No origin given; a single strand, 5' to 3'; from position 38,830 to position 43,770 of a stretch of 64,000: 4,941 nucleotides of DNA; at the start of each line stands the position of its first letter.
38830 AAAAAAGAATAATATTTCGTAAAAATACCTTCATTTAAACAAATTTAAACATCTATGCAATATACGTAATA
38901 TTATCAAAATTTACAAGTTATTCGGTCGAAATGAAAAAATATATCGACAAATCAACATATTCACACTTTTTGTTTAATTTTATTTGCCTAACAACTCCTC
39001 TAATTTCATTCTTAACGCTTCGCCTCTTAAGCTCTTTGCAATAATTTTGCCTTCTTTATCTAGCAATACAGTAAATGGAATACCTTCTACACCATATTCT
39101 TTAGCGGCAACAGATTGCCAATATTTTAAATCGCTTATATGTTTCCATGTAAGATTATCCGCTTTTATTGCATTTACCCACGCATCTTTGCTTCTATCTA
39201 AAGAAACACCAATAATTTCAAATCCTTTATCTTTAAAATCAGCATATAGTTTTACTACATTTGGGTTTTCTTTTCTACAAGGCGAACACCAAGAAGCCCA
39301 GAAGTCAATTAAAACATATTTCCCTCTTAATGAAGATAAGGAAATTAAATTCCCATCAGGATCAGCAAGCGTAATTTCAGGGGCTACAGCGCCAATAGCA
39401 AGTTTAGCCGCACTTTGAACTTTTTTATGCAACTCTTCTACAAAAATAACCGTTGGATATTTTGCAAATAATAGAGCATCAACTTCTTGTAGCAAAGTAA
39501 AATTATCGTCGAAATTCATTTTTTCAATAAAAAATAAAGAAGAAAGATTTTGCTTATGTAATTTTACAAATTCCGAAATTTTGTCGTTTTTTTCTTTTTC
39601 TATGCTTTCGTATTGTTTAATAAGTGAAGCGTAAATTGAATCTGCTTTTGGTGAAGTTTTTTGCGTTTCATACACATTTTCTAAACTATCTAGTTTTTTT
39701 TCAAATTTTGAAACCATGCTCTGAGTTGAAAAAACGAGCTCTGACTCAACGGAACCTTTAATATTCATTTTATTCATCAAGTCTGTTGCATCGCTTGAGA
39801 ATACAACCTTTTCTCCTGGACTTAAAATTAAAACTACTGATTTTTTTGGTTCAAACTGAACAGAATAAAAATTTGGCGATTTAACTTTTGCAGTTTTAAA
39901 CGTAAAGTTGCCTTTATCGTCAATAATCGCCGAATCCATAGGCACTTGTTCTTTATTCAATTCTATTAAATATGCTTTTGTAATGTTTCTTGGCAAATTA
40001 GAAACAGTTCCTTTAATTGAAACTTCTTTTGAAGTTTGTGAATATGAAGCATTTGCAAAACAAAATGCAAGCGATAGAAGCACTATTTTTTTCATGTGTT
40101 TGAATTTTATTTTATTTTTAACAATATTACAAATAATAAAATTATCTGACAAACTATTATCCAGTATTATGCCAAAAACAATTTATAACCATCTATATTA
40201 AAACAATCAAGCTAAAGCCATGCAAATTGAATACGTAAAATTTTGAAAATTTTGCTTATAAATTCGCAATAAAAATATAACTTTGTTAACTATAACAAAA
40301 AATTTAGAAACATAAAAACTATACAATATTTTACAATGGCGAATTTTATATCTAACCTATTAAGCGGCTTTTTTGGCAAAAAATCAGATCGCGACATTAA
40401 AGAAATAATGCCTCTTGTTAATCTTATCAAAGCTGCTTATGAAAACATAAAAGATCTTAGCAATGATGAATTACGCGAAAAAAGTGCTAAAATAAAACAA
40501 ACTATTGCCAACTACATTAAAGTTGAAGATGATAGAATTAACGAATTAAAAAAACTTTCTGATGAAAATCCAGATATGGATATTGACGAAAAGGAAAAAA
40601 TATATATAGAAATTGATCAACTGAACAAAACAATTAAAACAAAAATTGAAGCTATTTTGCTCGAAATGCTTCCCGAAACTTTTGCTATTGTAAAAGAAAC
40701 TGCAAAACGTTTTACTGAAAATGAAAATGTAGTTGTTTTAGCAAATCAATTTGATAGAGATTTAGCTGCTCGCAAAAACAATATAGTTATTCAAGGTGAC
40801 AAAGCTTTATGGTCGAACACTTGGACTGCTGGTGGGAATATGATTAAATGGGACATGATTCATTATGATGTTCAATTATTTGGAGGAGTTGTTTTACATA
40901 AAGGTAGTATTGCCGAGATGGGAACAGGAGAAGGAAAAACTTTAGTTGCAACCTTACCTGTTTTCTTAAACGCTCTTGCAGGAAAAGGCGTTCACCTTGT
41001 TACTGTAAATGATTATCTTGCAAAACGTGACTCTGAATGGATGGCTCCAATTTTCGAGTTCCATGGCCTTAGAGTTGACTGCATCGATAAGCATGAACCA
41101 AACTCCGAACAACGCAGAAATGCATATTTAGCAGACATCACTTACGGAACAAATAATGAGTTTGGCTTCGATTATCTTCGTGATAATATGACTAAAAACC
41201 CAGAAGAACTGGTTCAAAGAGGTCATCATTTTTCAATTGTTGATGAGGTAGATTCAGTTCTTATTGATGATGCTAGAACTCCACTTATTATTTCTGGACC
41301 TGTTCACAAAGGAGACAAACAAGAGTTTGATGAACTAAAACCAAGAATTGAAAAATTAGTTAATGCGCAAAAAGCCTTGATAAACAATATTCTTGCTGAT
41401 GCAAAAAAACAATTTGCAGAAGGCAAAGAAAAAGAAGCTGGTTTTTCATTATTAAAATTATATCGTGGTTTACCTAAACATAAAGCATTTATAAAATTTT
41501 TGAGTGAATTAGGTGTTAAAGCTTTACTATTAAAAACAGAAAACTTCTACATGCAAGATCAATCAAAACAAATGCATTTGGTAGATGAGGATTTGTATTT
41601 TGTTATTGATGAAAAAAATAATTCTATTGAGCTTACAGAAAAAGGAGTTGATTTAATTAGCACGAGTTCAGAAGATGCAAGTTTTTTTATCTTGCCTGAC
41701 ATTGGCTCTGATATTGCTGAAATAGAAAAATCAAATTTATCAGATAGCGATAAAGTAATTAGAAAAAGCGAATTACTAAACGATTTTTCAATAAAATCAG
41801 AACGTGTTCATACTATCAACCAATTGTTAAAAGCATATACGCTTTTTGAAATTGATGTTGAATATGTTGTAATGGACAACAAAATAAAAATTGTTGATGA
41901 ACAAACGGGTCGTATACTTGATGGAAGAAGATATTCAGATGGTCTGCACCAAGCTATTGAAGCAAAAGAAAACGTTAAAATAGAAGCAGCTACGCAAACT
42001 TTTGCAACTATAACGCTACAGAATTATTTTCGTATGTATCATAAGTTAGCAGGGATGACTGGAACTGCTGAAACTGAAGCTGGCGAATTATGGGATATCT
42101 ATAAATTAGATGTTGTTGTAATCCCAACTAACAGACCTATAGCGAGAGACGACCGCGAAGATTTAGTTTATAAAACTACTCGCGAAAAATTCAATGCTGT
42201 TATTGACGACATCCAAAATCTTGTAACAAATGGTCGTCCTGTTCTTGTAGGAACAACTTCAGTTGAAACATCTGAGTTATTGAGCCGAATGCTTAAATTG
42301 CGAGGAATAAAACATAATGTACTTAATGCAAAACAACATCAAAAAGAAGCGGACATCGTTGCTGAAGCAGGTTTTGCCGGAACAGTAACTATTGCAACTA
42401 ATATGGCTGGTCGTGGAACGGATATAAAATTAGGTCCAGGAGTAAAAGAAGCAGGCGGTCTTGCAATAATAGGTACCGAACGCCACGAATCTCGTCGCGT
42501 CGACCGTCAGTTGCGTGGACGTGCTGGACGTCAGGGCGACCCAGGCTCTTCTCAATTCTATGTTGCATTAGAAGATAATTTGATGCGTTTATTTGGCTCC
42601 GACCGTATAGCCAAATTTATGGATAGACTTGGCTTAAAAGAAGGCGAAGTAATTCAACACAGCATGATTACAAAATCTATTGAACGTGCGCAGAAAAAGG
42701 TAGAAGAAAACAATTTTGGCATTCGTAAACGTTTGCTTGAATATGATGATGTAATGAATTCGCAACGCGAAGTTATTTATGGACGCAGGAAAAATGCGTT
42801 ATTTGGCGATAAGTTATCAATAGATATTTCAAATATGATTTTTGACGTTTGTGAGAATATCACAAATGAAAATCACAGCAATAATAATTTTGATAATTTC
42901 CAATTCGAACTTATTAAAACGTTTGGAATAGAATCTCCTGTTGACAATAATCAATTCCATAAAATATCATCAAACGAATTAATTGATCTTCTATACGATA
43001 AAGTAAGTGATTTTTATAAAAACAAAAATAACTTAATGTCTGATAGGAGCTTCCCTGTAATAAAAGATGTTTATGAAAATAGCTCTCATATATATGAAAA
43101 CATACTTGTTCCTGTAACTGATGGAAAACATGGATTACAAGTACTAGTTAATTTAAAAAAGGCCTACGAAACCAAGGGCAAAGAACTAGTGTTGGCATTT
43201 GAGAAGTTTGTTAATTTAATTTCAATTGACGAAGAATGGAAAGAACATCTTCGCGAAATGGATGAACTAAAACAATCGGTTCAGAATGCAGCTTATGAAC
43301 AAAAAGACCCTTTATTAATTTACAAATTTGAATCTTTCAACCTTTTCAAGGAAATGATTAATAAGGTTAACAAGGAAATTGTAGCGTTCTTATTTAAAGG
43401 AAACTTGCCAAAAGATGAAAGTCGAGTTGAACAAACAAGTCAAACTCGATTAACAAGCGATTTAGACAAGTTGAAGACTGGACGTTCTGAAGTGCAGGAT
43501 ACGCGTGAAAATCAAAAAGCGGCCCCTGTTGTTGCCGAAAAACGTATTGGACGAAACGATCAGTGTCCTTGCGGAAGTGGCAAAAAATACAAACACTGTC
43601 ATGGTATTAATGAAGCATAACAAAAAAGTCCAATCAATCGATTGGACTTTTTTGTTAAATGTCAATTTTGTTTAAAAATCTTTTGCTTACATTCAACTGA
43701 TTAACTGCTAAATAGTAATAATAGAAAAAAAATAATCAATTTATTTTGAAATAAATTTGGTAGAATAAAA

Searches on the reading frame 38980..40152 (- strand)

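Call 35: search_protein_families(library=pfam, proteins=[window:38980-40152:-], max_evalue=0.00001)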
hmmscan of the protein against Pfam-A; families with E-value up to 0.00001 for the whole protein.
window:38980-40152:- (390 aa): 7 families
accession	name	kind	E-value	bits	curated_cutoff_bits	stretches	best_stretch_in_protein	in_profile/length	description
PF00578.27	AhpC-TSA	-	2e-23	83.1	26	1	253-371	1-122/124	AhpC/TSA family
PF13905.12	Thioredoxin_8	-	2.2e-22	79.6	27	1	277-370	1-94/94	Thioredoxin-like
PF08534.16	Redoxin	-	6e-22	78.5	26.6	1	254-377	3-135/148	Redoxin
PF00085.26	Thioredoxin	-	2.4e-10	40.7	23.5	1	278-323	19-63/103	Thioredoxin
PF14289.11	DUF4369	-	3.7e-09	37.4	25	1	45-138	2-89/91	Domain of unknown function (DUF4369)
PF13098.12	Thioredoxin_2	-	7.8e-09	36.3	27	1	276-377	4-93/104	Thioredoxin-like domain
PF00255.25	GSHPx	-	3.9e-06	26.8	27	0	261-316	5-59/108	Glutathione peroxidase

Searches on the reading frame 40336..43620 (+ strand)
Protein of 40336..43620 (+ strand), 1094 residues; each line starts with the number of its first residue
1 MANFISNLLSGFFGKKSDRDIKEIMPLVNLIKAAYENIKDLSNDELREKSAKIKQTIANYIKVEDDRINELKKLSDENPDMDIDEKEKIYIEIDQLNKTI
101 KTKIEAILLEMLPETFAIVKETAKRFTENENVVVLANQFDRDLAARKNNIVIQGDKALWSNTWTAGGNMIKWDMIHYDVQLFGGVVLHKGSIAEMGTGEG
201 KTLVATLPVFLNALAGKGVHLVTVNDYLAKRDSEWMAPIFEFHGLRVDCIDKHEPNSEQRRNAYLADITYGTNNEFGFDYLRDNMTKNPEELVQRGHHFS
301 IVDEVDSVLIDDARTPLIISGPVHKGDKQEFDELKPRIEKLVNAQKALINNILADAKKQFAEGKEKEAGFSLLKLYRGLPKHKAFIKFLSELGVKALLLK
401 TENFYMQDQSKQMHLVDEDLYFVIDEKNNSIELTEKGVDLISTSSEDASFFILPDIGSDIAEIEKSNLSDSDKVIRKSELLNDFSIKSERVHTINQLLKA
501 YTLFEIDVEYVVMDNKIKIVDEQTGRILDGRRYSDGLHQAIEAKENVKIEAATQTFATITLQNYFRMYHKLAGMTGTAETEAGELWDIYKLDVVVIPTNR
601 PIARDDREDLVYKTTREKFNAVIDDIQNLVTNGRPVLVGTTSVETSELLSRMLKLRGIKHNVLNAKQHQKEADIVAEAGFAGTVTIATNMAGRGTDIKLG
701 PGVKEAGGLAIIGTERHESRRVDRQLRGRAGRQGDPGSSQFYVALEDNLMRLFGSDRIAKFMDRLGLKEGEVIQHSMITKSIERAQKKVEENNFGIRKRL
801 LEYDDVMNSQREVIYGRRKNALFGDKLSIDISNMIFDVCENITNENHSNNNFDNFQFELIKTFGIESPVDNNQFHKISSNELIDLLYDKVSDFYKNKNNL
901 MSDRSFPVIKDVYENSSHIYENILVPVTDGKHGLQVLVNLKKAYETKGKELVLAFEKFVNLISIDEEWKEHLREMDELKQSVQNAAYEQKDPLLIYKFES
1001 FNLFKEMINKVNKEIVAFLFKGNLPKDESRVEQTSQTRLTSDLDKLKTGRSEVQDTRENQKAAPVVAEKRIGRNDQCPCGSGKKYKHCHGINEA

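Call 35: search_protein_families(library=pfam, proteins=[window:40336-43620:+], max_evalue=0.00001)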
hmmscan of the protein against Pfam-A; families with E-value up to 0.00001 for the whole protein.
window:40336-43620:+ (1094 aa): 6 families
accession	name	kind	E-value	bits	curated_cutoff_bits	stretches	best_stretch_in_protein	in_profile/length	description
PF07517.20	SecA_DEAD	-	5.2e-112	374.3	24.6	1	11-586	3-290/290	SecA DEAD-like domain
PF21090.3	P-loop_SecA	-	6.8e-80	268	27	2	601-701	1-101/205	SecA P-loop domain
PF07516.18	SecA_SW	-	2.1e-58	198.1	26.7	1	772-1021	1-198/200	SecA Wing and Scaffold domain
PF01043.26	SecA_PP_bind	-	1.8e-29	103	23.5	1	401-542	2-110/110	SecA preprotein cross-linking domain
PF02810.21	SEC-C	-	1.6e-10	41.1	20.4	1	1073-1090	1-18/19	SEC-C motif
PF00270.35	DEAD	-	1.9e-06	28.1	26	0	191-310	17-131/167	DEAD/DEAH box helicase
